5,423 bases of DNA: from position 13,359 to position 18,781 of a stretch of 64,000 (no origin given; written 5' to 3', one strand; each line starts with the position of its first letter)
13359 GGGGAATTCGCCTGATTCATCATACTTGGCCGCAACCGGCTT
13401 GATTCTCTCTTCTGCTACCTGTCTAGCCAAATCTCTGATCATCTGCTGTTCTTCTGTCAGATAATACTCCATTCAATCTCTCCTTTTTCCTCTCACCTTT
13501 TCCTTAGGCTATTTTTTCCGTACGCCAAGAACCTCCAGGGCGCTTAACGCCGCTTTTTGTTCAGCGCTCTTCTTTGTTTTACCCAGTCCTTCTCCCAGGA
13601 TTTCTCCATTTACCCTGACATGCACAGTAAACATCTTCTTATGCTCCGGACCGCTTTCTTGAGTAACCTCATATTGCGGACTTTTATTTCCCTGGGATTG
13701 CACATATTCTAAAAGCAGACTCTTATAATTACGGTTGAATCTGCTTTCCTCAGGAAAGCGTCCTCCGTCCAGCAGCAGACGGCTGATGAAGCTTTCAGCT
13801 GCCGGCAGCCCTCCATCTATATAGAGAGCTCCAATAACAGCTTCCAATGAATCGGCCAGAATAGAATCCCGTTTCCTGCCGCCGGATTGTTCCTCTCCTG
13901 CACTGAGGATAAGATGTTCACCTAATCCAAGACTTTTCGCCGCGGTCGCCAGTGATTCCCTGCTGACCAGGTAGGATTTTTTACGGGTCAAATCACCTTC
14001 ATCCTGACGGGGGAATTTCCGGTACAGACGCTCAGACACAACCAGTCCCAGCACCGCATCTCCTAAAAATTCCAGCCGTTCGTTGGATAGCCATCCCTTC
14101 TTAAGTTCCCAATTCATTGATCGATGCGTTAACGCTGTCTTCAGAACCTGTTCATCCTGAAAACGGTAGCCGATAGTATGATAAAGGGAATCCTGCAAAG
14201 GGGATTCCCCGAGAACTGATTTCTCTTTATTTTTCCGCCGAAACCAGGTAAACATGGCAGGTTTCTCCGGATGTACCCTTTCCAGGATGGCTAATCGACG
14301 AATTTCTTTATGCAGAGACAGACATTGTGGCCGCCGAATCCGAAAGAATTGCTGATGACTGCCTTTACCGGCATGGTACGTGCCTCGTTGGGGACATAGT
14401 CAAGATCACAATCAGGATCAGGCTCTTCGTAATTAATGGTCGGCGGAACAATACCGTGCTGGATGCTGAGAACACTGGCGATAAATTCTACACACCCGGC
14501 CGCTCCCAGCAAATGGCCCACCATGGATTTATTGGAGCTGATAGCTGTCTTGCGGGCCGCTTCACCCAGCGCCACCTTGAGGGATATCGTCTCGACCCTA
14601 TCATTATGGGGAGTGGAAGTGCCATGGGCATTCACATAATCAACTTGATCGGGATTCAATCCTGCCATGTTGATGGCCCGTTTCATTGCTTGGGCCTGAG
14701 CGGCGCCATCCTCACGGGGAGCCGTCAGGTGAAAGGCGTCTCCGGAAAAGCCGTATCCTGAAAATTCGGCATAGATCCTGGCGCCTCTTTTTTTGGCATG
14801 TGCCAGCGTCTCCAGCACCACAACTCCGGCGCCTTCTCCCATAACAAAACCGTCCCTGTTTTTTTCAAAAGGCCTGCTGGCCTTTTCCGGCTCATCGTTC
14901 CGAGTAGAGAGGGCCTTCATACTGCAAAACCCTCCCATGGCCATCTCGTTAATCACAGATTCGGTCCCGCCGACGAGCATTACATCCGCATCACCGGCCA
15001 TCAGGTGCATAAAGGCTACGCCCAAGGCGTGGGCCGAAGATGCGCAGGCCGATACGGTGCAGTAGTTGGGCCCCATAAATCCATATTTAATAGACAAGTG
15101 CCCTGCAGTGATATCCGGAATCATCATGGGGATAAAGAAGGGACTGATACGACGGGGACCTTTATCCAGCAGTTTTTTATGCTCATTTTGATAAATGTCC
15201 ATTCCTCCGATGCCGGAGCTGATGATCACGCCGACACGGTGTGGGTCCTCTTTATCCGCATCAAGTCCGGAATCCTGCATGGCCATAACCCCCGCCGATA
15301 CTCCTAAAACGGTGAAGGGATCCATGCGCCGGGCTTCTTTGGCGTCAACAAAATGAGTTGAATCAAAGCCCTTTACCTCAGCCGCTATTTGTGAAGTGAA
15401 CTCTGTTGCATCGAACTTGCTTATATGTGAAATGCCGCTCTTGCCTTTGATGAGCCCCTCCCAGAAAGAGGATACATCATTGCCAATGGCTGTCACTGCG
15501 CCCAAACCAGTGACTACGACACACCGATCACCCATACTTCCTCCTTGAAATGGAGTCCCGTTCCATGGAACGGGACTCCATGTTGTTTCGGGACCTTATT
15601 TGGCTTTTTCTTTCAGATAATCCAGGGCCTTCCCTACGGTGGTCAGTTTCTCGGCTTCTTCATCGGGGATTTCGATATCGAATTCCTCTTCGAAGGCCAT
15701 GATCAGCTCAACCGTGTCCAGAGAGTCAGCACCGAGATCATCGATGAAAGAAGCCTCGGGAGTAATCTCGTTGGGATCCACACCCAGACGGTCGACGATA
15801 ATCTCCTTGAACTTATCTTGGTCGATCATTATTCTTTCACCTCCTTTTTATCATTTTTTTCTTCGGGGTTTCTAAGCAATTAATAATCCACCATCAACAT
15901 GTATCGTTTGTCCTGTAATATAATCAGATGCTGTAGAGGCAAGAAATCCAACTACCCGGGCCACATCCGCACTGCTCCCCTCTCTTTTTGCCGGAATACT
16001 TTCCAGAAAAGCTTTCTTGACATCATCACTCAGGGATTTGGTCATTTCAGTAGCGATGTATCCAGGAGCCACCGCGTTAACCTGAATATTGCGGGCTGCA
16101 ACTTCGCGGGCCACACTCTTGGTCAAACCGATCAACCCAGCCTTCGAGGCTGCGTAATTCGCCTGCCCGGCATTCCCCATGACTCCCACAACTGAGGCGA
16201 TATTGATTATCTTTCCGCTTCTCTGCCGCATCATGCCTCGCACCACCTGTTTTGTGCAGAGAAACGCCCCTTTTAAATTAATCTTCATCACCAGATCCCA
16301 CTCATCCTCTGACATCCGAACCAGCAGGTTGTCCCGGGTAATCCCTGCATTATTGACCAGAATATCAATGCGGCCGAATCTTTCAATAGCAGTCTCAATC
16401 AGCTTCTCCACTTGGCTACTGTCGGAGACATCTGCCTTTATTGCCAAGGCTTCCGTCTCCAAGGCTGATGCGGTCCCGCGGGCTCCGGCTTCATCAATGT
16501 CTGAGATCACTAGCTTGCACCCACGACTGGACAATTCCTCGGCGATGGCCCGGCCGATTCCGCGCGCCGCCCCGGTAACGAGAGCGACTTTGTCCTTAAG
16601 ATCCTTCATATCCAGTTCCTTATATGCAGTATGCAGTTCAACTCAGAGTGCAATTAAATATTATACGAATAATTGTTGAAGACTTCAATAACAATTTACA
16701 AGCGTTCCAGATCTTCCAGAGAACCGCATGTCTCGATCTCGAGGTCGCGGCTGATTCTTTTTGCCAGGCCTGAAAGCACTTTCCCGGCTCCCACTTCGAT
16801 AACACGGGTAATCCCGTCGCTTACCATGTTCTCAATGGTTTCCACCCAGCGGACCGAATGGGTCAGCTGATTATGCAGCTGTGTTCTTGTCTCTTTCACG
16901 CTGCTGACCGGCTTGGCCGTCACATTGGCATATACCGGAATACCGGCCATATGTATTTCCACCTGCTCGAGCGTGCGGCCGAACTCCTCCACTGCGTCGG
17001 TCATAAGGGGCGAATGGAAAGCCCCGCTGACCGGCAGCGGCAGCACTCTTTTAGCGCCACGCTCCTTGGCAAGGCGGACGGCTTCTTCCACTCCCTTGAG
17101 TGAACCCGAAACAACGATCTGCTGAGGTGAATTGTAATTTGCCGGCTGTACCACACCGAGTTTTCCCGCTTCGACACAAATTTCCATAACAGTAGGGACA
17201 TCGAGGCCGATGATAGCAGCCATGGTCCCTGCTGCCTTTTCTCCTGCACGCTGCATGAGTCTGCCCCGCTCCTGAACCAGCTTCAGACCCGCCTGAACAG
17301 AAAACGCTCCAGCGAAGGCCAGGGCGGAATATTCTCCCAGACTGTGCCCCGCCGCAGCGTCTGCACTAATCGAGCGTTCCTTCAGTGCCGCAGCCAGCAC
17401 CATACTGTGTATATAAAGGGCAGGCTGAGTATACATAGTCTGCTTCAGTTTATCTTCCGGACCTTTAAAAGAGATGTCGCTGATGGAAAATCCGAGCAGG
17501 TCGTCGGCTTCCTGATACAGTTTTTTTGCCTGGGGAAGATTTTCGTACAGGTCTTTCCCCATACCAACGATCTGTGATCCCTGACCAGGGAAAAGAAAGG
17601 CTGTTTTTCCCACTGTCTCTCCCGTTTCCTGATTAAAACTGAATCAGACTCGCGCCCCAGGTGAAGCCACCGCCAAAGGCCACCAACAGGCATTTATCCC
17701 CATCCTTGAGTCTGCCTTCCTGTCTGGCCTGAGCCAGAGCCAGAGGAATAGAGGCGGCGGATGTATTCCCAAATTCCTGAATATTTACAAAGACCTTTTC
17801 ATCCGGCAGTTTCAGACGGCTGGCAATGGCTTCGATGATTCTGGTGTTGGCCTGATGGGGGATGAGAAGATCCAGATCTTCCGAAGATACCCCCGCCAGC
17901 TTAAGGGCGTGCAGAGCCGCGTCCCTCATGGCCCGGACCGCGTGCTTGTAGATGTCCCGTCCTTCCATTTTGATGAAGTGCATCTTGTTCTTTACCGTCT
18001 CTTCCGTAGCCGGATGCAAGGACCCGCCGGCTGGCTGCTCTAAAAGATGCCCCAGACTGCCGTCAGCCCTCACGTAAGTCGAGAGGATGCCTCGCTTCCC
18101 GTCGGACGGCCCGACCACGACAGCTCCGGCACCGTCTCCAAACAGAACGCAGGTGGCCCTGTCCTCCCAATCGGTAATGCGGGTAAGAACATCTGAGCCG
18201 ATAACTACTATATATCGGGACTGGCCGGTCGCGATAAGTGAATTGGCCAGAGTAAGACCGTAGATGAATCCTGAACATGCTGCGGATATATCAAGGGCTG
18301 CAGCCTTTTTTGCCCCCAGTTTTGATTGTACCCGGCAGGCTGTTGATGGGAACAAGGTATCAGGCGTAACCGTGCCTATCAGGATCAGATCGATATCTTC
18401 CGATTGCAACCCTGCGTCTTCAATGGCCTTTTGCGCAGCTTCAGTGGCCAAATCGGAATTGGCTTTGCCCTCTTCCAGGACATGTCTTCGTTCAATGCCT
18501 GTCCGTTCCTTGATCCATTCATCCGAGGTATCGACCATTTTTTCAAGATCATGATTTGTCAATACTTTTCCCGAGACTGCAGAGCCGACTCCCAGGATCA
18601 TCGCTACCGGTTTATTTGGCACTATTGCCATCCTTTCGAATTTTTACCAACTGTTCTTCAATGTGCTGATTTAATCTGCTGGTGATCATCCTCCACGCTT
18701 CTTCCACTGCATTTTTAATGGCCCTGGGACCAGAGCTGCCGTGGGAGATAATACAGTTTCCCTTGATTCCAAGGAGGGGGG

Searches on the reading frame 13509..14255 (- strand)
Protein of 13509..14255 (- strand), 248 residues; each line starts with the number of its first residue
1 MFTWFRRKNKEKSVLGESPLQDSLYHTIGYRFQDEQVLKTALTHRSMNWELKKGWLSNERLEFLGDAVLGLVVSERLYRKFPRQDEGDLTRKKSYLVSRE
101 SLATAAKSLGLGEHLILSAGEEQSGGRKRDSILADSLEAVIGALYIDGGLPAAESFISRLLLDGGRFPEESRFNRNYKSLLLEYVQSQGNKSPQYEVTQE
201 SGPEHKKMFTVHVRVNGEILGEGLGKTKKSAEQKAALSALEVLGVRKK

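Call 84: search_protein_families(library=pfam, proteins=[window:13509-14255:-], max_evalue=1e-8)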
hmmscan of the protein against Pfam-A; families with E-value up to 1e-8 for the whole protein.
window:13509-14255:- (248 aa): 3 families
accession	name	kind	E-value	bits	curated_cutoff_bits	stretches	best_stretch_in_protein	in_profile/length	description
PF14622.11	Ribonucleas_3_3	-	6.9e-37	126.9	35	1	34-162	1-125/128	Ribonuclease-III-like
PF00636.31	Ribonuclease_3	-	7e-28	97.8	27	1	59-149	1-102/102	Ribonuclease III domain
PF00035.32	dsrm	-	3e-20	73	23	1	177-243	1-66/66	Double-stranded RNA binding motif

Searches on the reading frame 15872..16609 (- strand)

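Call 84: search_protein_families(library=pfam, proteins=[window:15872-16609:-], max_evalue=1e-8)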
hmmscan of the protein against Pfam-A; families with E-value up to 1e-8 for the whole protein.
window:15872-16609:- (245 aa): 3 families
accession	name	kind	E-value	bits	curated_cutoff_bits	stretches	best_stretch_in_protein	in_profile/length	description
PF13561.12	adh_short_C2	-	9.7e-72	241.8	27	1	13-242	1-235/236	Enoyl-(Acyl carrier protein) reductase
PF00106.31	adh_short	-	6.1e-66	222.1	26.6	1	7-196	1-193/195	short chain dehydrogenase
PF08659.16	KR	-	4.8e-19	69.4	22.6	1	9-166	3-163/180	KR domain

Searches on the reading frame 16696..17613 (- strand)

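Call 84: search_protein_families(library=pfam, proteins=[window:16696-17613:-], max_evalue=1e-8)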
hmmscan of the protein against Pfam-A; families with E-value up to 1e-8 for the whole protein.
window:16696-17613:- (305 aa): 1 family
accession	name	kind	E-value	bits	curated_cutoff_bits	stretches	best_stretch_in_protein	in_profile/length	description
PF00698.26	Acyl_transf_1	-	1.3e-37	130.4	32.7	1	6-282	2-273/319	Acyl transferase domain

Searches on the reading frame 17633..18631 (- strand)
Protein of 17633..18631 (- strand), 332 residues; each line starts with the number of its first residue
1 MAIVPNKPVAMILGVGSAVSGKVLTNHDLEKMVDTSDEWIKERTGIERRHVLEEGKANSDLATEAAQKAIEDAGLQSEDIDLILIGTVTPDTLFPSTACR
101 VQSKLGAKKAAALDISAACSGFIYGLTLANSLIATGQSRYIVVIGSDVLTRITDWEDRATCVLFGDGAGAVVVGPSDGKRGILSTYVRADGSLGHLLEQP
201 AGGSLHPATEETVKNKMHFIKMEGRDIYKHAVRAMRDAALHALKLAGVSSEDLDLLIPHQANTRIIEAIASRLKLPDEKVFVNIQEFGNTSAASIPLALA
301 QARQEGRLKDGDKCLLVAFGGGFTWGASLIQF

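Call 84: search_protein_families(library=pfam, proteins=[window:17633-18631:-], max_evalue=1e-8)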
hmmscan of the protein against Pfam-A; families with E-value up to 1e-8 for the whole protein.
window:17633-18631:- (332 aa): 3 families
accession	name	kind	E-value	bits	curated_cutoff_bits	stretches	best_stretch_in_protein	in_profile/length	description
PF08541.16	ACP_syn_III_C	-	9e-38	128.8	26.6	1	244-331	2-89/90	3-Oxoacyl-[acyl-carrier-protein (ACP)] synthase III C terminal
PF08545.16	ACP_syn_III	-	1e-29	102.7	24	1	113-191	1-80/80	3-Oxoacyl-[acyl-carrier-protein (ACP)] synthase III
PF00108.29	Thiolase_N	-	1.1e-09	38.5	26.4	1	43-153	8-119/260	Thiolase, N-terminal domain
